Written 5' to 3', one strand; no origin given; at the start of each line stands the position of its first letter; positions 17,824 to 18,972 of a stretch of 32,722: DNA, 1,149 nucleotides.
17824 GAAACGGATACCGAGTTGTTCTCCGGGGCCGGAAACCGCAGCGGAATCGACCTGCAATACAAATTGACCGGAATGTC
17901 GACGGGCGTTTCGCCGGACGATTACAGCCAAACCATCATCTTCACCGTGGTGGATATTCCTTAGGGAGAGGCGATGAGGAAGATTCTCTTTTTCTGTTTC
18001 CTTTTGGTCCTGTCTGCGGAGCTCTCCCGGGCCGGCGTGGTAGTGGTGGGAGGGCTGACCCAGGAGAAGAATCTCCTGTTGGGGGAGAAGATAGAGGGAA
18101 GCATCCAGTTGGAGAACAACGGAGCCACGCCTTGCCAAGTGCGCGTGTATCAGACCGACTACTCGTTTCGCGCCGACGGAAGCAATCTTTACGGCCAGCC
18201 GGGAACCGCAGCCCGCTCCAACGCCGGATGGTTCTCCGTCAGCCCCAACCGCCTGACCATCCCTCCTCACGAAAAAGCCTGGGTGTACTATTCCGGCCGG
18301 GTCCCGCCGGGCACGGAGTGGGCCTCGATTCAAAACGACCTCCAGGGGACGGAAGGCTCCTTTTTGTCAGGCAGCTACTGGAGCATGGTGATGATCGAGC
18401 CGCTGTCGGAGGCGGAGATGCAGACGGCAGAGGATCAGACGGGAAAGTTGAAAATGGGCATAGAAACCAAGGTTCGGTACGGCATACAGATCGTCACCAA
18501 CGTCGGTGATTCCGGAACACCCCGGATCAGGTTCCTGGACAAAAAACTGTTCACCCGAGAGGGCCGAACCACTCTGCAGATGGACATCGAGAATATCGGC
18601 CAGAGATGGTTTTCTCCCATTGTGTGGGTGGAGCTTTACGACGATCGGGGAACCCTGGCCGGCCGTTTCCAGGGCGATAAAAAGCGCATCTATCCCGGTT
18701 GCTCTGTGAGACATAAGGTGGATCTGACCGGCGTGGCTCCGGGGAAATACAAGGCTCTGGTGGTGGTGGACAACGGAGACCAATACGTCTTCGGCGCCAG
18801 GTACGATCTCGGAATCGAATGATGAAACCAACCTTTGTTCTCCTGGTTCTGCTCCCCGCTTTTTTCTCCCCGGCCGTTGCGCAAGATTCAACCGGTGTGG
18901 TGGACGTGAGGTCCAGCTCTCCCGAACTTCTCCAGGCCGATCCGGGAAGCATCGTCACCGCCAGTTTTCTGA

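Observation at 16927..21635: Four-gene operon of secreted proteins laid out like a non-canonical chaperone-usher / surface-fibre assembly system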

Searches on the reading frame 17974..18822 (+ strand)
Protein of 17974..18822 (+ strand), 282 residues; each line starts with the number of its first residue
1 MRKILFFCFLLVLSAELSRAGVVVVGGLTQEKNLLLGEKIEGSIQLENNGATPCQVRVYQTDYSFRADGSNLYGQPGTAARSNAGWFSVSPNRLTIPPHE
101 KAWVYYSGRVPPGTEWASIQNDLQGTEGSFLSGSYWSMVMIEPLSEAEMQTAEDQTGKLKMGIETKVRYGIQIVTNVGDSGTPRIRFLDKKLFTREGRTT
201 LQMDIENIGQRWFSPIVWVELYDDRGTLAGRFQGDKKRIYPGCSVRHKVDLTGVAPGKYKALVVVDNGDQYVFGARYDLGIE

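Call 3: search_protein_families(library=pfam, proteins=[window:17974-18822:+], max_evalue=1)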
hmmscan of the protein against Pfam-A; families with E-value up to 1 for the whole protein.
window:17974-18822:+ (282 aa): 0 families

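Call 4: search_protein_families(library=ncbifam, proteins=[window:17974-18822:+], max_evalue=1)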
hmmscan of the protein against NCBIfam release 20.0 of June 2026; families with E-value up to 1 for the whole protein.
window:17974-18822:+ (282 aa): 0 families

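Call 6: find_homologous_proteins(query=window:17974-18822:+)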
Query window:17974-18822:+ (282 aa): 213 proteins with E <= 0.001 among 2160 candidates; the best 120 are listed.
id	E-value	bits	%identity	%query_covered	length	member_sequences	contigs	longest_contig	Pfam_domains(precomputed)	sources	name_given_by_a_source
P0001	2.7e-189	646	100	100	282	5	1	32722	-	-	-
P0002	4.7e-163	559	86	100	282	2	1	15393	-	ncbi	-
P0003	1.5e-158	545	83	100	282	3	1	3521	-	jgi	jgi:hypothetical protein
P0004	6.8e-129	447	71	100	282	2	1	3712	-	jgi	jgi:hypothetical protein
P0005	8.2e-129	447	72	100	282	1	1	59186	-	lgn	-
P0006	1.2e-128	447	71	100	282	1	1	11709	-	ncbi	-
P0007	5.8e-126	438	69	100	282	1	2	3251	-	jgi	jgi:hypothetical protein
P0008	5.2e-119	415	68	100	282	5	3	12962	-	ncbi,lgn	-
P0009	3.6e-118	412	65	100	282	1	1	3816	-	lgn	-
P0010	2.2e-117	410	63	100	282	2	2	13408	-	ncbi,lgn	-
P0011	3.2e-116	406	65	100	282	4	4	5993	-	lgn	-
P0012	4.4e-116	405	65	100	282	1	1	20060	-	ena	-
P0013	7.4e-115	401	65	95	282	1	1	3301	-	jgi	jgi:hypothetical protein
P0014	8.8e-114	398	64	100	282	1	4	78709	-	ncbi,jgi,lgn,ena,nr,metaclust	ncbi:MAG: hypothetical protein AMJ91_03245 [candidate division Zixibacteria bacterium SM23_73_3]|nr:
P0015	1.0e-113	398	63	100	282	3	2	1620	-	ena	-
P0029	7.6e-111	388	61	100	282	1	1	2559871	-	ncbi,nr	ncbi:MAG: hypothetical protein JSV10_09840 [Candidatus Zixiibacteriota bacterium]|nr:MAG: hypothetic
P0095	5.8e-75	270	46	100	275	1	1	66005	-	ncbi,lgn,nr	ncbi:MAG: hypothetical protein K6U80_09985 [Firmicutes bacterium]|nr:hypothetical protein [Bacillota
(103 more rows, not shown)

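Call 9: search_solved_structures(query=A1, max_evalue=10, show_alignments=2)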
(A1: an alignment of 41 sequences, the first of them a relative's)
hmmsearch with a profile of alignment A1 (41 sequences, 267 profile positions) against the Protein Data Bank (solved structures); distinct sequences matched with E-value up to 10: 5.
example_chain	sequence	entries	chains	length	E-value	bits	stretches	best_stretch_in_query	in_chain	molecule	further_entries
2nzt_A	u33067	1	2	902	1.4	11.1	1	183-232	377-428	Hexokinase-2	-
5hg1_A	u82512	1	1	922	1.4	11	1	183-232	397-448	Hexokinase-2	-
5hex_A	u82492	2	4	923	1.4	11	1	183-232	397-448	Hexokinase-2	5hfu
4wjm_A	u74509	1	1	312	1.5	11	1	70-109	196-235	Ribokinase:Carbohydrate kinase, PfkB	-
4u7x_A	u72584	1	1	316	1.6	10.9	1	70-109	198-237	Ribokinase:Carbohydrate kinase, PfkB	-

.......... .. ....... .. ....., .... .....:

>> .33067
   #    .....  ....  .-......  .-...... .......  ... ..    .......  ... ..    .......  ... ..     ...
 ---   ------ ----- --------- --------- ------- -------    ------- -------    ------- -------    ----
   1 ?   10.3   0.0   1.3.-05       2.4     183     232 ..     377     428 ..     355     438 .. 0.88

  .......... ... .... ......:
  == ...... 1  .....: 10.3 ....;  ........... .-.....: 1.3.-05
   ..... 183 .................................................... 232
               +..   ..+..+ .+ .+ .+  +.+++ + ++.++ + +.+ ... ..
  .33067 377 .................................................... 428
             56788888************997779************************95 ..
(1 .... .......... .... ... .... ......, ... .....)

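Call 12: find_encoding_contigs(protein=P0029, flank=8000, max_places=2)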
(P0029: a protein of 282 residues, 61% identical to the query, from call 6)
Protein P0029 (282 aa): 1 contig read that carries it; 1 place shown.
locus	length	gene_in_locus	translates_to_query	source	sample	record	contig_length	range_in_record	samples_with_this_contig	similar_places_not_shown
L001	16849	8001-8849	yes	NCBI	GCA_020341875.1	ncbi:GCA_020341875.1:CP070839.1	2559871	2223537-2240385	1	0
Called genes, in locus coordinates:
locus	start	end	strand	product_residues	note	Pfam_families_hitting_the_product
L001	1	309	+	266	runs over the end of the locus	PF02405:MlaE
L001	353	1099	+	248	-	PF00005:ABC_tran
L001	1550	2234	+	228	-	PF18073:Zn_ribbon_LapB, PF13481:AAA_25, PF03796:DnaB_C (weak), PF06745:ATPase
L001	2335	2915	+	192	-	PF09210:BE_C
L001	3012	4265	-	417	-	PF00464:SHMT, PF00155:Aminotran_1_2 (faint), PF01212:Beta_elim_lyase (faint)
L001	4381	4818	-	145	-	PF02502:LacAB_rpiB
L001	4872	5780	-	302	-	PF01515:PTA_PTB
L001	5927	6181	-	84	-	-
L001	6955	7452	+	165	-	-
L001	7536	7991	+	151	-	-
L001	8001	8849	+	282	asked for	-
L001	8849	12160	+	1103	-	PF17802:SpaA (faint), PF13715:CarbopepD_reg_2 (faint), PF13620:CarboxypepD_reg (weak), PF09430:EMC7_beta-sandw (faint), PF14686:fn3_3 (faint), PF17210:SdrD_B (faint), PF22904:NOMO1-like_2nd (faint)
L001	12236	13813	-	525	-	PF03023:MurJ, PF13440:Polysacc_synt_3, PF01554:MatE (weak)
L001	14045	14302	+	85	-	PF01649:Ribosomal_S20p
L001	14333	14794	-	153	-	-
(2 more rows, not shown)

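Call 13: find_encoding_contigs(protein=P0095, flank=8000, max_places=2)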
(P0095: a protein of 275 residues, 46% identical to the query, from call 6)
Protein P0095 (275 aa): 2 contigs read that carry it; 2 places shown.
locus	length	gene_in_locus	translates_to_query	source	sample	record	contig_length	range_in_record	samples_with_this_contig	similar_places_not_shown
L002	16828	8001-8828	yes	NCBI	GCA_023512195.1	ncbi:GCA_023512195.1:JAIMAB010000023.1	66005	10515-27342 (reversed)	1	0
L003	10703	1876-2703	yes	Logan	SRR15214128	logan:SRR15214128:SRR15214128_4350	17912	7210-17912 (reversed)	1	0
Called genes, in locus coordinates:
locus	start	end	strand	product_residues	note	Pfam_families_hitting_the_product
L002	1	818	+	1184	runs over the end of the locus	PF17757:UvrB_inter, PF02559:CarD_TRCF_RID, PF04851:ResIII (weak), PF00270:DEAD, PF00271:Helicase_C, PF03461:TRCF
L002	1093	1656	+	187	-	PF04014:MazE_antitoxin, PF15714:SpoVT_C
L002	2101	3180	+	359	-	PF01926:MMR_HSR1 (weak), PF06071:YchF-GTPase_C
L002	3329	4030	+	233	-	PF10294:Methyltransf_16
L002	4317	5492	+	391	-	PF00089:Trypsin, PF13365:Trypsin_2, PF13180:PDZ_2, PF00595:PDZ (weak), PF17820:PDZ_6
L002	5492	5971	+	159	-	PF02590:SPOUT_MTase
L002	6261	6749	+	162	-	-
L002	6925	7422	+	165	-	-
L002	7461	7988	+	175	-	-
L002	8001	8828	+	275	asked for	-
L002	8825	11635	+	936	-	PF22904:NOMO1-like_2nd (faint), PF13620:CarboxypepD_reg (faint), PF17210:SdrD_B (faint), PF17802:SpaA (faint)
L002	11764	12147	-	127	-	-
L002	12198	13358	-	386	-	PF02687:FtsX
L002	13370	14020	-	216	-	PF20720:nSTAND3 (faint), PF00005:ABC_tran, PF13304:AAA_21 (faint)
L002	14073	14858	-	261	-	PF13489:Methyltransf_23 (weak), PF02353:CMAS (faint), PF07021:MetW (weak), PF08241:Methyltransf_11, PF08242:Methyltransf_12, PF13649:Methyltransf_25, PF13847:Methyltransf_31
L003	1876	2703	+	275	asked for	-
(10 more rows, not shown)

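Call 14: predict_structure(alignment_id=A1)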
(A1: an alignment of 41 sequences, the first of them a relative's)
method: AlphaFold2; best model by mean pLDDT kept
length: 282 residues; sequences in the alignment: 41
mean_pLDDT: 86.6   pTM: 0.78
mean pLDDT of the five models: 86.6, 86.2, 85.5, 85.2, 83.9
residues with pLDDT >= 90: 200; 70-90: 32; 50-70: 30; < 50: 20
segments of 3 or more residues with pLDDT < 50: 15-18, 116-128
pLDDT, mean of each block of 10 residues (from residue 1): 74 52 90 96 95 93 95 93 96 96 97 60 46 96 69 55 74 94 93 95 97 95 96 96 97 96 91 94 90
secondary structure, 60 per line:
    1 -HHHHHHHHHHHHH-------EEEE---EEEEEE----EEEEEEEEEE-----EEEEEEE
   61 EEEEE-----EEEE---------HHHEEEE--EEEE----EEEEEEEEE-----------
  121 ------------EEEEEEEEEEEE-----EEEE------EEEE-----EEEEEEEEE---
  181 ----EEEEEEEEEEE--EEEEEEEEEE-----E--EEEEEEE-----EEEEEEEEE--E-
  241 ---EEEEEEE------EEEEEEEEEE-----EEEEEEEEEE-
elements in order: H2-14 E22-25 E29-34 E39-48 E54-65 E71-74 E87-90 E93-96 E101-109 E133-144 E150-153 E160-163 E169-177 E185-195 E198-207 E216-222 E228-236 E244-250 E257-266 E272-281

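Call 17: fold_search(model_id=the predicted structure, library=pdb)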
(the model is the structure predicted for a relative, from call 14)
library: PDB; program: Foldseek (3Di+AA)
matches with E <= 10: 1805; with E <= 0.001: 327
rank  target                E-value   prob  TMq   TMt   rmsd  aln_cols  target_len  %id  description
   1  9i25_C                1.9e-14  1.00  0.51  0.56   6.9       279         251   12  WxLIP from Enterococcus faecium locus A bound to long WxL (released 2026-01-28)
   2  9i1y_B                3.8e-14  1.00  0.50  0.53   6.9       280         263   14  WxLIP from Enterococcus faecium (released 2026-01-28)
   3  9i1y_A                1.7e-13  1.00  0.50  0.52   7.0       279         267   14  WxLIP from Enterococcus faecium (released 2026-01-28)
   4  8jmw_A                6.0e-11  1.00  0.33  0.20  12.5       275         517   13  Fibril form of serine peptidase Vpr (released 2023-12-06)
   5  7ptb                  1.7e-09  1.00  0.30  0.27  15.9       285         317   10  Crystal structure of the SPD-2 domain of human CEP192 (released 2022-04-06)
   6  6k73_B                2.3e-09  1.00  0.48  0.60   7.2       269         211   10  Chaperone-tip adhesin complex is vital for synergistic activation of CFA/I fimbriae biogenesis (released 2020-06-10)
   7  5ghu                  3.3e-09  1.00  0.37  0.48   8.1       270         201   13  Crystal structure of YadV chaperone at 1.63 Angstrom (released 2017-06-28)
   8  5d6h_A                4.3e-09  1.00  0.42  0.51   8.4       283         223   12  Crystal structure of CsuC-CsuA/B chaperone-major subunit pre-assembly complex from Csu biofilm-mediating pili of Acine (released 2015-11-04)
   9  6fqa_C                5.8e-09  1.00  0.44  0.53   8.4       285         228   11  Crystal structure of the CsuC-CsuA/B chaperone-subunit preassembly complex of the archaic chaperone-usher Csu pili of  (released 2018-09-26)
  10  7sqc_F0               6.4e-09  1.00  0.29  0.26  16.0       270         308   12  Ciliary C1 central pair apparatus isolated from Chlamydomonas reinhardtii (released 2022-04-13)
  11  6fq0_C                8.3e-09  1.00  0.42  0.55   8.2       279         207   12  Crystal structure of the CsuC-CsuA/B chaperone-subunit preassembly complex of the archaic chaperone-usher Csu pili of  (released 2018-09-26)
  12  6fqa_A                1.0e-08  1.00  0.45  0.53   8.4       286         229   11  Crystal structure of the CsuC-CsuA/B chaperone-subunit preassembly complex of the archaic chaperone-usher Csu pili of  (released 2018-09-26)
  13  6fjy_A                1.3e-08  1.00  0.42  0.53   8.7       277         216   12  Crystal structure of CsuC-CsuE chaperone-tip adhesion subunit pre-assembly complex from archaic chaperone-usher Csu pi (released 2018-05-16)
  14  6fjy_C                1.7e-08  1.00  0.38  0.52   9.7       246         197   11  Crystal structure of CsuC-CsuE chaperone-tip adhesion subunit pre-assembly complex from archaic chaperone-usher Csu pi (released 2018-05-16)
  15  4ncd                  1.9e-08  1.00  0.45  0.57   7.5       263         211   10  Crystal Structure of Class 5 Fimbriae Chaperone CfaA (released 2014-08-27)
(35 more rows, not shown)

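Call 22: search_protein_families(library=pfam, alignment_id=A1, max_evalue=1)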
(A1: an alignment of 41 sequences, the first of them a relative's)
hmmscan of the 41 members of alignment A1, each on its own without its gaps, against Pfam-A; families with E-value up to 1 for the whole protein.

A. member 1, P0001 (282 aa): 0 families

B. families by the number of members that match (of 41 scanned): 29 families (the first 25 are shown)
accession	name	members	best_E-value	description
PF06280.18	fn3_5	20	0.0013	Fn3-like domain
PF16158.11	N_BRCA1_IG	19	7.7e-05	Ig-like domain from next to BRCA1 gene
PF05506.17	PLipase_C_C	6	0.0083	Bacterial phospholipase C, C-terminal domain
PF08139.17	LPAM_1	4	0.038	Prokaryotic membrane lipoprotein lipid attachment site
PF19190.6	BACON_2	4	0.051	Viral BACON domain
PF06030.18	WxLIP_PGBD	3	0.014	WxL Interacting Protein, peptidoglycan binding domain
PF12790.13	T6SS-SciN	2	0.021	Type VI secretion lipoprotein, VasD, EvfM, TssJ, VC_A0113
PF14016.12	DUF4232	2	0.022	Domain of unknown function (DUF4232)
PF11330.14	30K_MP_C_Ter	2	0.083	C-Terminal of 30K viral movement proteins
PF22067.2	Cep192_D3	2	0.09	Cep192 domain 3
PF13004.13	BACON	2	0.19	Putative binding domain, N-terminal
PF04480.18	DUF559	1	0.0028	Protein of unknown function (DUF559)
PF21633.3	MOV-10_Ig-like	1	0.0039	Helicase MOV-10, Ig-like domain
PF04151.21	PPC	1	0.029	Bacterial pre-peptidase C-terminal domain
PF10729.16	CedA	1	0.042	Cell division activator CedA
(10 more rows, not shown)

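Call 23: find_related_loci(query=A1, collection=genome_contigs, flank=8000)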
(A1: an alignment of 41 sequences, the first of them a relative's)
Query A1 (282 aa) in genome_contigs; peptide patterns used: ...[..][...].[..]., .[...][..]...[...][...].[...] (x = any residue, [..] = any of these).
383 stretches matched a pattern; 323 encode a relative of the query (tblastn E <= 1e-3); the best 80 are kept; 80 distinct loci.
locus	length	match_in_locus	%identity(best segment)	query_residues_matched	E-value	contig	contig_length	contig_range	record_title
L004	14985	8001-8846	86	1-282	2e-167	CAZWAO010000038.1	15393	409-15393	MAG TPA_asm: uncultured Ignavibacteria bacterium isolate binchicken_co81_427 genome assembly, contig: NODE_5691_length_1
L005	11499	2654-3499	71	1-282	9e-134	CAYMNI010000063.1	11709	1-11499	MAG TPA_asm: uncultured Ignavibacteria bacterium isolate SRP214966_co2_447 genome assembly, contig: NODE_9402_length_117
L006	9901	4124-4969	63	1-282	9e-122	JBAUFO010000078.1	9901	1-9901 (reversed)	MAG: Candidatus Zixiibacteriota bacterium isolate MFD13088_ilm_asm_bin32 k127_291876, whole genome shotgun sequence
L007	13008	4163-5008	62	1-282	9e-120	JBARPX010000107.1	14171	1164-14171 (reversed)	MAG: Candidatus Zixiibacteriota bacterium isolate MFD13424_ilm_asm_bin49 k127_147614, whole genome shotgun sequence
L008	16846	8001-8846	64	1-282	3e-116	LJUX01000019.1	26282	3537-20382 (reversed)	MAG: candidate division Zixibacteria bacterium SM23_73_3 WORSMTZ_2487, whole genome shotgun sequence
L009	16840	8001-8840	57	3-282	1e-105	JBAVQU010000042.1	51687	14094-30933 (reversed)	MAG: Candidatus Zixiibacteriota bacterium isolate MFD02350_ilm_asm_bin5 k127_109157, whole genome shotgun sequence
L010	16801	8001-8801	56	1-282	4e-103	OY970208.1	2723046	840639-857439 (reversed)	MAG: uncultured candidate division Zixibacteria bacterium isolate MFD04408.bin.1.44 genome assembly, chromosome: 1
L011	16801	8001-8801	55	1-282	5e-101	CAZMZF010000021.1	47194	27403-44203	MAG TPA_asm: uncultured Ignavibacteria bacterium isolate binchicken_co376_191 genome assembly, contig: NODE_570_length_4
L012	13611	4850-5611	54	14-282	3e-96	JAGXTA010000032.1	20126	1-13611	MAG: Deltaproteobacteria bacterium isolate CROMO_BS_46_3 c_000000141433, whole genome shotgun sequence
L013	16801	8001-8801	50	2-282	9e-93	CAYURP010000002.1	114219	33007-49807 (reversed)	MAG TPA_asm: uncultured Ignavibacteria bacterium isolate binchicken_co89_584 genome assembly, contig: NODE_112_length_11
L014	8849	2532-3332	52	1-281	2e-92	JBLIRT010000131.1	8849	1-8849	MAG: bacterium isolate MF1_201704_bin_1079 MF1_201704_bin_1079_scaffold_131, whole genome shotgun sequence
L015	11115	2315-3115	49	1-282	2e-90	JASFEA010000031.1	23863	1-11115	MAG: bacterium isolate D0606M02metaG_Bin_283 D0606M02metaG_FD_scaffold_78_c1, whole genome shotgun sequence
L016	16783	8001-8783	51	4-282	6e-88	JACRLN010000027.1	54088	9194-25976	MAG: Nitrospirae bacterium isolate NC_groundwater_1882_Pr3_B-0.1um_42_111 SR2-18-B1_coassembly_85561, whole genome shotg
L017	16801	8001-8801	46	1-282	9e-87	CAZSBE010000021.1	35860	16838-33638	MAG TPA_asm: uncultured bacterium isolate binchicken_co129_897 genome assembly, contig: NODE_2978_length_35860_cov_5.574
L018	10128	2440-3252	47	1-282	1e-86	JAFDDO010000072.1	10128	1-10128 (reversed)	MAG: Deltaproteobacteria bacterium isolate Meg19_1012_Bin_147 Meg19_1012_Bin_147_scaffold_23421, whole genome shotgun se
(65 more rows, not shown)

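Call 86: search_protein_representatives(alignment_id=A1)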
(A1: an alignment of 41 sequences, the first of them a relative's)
Query: 41 sequences, 267 profile positions. Proteins with E-value up to 0.001 (for the whole library): 5454; up to 1e-10: 1869; up to 1e-30: 731. The best 150 are listed.
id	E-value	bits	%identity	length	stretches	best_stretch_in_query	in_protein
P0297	8.0e-102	356.2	-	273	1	8-267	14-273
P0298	3.5e-101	354.1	-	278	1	5-266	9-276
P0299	3.7e-98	344.2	-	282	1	5-265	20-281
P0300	8.2e-98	343.0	-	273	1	3-266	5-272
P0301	2.0e-97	341.8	-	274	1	4-267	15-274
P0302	1.5e-96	338.9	-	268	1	2-267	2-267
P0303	2.5e-96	338.2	-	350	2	4-240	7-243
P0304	1.1e-95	336.0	-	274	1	4-266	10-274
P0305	2.8e-95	334.7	-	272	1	7-265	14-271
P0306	1.9e-94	332.0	-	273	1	7-264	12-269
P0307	3.9e-93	327.7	-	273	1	7-267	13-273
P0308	3.3e-91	321.4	-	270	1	1-266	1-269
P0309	3.4e-91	321.3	-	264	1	1-266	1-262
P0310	7.8e-91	320.2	-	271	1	3-266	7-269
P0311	9.6e-91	319.9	-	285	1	1-266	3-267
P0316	3.6e-90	318.0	-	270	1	1-267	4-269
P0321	1.8e-89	315.7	-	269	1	1-267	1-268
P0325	1.3e-88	312.9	-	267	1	2-267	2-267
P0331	5.9e-87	307.4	-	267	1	2-267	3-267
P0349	3.0e-84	298.6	-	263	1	1-266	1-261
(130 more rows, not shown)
